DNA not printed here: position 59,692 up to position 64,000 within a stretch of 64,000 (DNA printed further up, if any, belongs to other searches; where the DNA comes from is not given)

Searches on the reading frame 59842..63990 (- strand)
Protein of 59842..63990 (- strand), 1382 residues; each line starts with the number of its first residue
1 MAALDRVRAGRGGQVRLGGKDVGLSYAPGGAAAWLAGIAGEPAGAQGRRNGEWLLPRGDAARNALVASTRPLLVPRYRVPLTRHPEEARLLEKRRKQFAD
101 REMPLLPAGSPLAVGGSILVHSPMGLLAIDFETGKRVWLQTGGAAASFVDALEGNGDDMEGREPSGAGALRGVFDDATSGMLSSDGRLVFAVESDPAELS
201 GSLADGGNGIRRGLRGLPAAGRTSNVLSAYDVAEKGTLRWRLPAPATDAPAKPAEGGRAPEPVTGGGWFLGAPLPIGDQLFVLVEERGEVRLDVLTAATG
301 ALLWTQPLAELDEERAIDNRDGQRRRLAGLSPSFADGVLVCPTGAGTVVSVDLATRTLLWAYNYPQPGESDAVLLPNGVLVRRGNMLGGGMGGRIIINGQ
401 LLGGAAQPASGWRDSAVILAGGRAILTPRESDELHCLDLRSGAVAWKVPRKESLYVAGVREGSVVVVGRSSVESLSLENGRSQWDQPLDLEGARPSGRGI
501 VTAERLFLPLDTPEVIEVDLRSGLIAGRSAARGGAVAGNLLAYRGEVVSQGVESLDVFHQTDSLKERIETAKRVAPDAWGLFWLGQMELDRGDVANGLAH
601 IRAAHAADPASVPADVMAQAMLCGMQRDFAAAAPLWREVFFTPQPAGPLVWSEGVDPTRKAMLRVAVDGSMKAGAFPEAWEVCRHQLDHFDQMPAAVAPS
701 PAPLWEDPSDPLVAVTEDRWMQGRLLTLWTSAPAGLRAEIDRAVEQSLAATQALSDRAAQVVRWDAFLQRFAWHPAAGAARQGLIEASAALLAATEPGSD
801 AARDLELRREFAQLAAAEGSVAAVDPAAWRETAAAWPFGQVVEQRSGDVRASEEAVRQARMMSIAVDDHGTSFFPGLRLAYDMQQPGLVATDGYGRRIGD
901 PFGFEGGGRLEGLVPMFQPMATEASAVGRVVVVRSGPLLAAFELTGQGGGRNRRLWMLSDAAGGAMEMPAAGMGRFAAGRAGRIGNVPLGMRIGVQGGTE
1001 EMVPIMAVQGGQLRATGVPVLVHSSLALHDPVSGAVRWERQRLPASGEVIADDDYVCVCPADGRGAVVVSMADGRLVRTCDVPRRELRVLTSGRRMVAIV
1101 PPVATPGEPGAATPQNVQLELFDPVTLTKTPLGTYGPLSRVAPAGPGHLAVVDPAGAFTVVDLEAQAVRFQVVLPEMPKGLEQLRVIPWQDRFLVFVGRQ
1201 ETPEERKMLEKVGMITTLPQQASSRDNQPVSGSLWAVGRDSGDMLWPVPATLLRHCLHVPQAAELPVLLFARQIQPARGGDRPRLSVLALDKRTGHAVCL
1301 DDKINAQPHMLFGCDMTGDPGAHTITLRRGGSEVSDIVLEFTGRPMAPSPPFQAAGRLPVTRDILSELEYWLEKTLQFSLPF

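Call 9: search_protein_families(library=pfam, proteins=[window:59842-63990:-], max_evalue=0.01)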
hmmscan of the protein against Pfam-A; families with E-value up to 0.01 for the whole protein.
window:59842-63990:- (1382 aa): 2 families
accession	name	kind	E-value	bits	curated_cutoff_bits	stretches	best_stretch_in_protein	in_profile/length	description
PF13360.13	PQQ_2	-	2.3e-17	63.9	27.6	2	226-378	4-112/233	Outer membrane protein assembly factor BamB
PF01011.28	PQQ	-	0.0011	18.2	26.7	0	323-365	44-86/595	Glucose/ethanol/alcohol dehydrogenase, beta-propeller domain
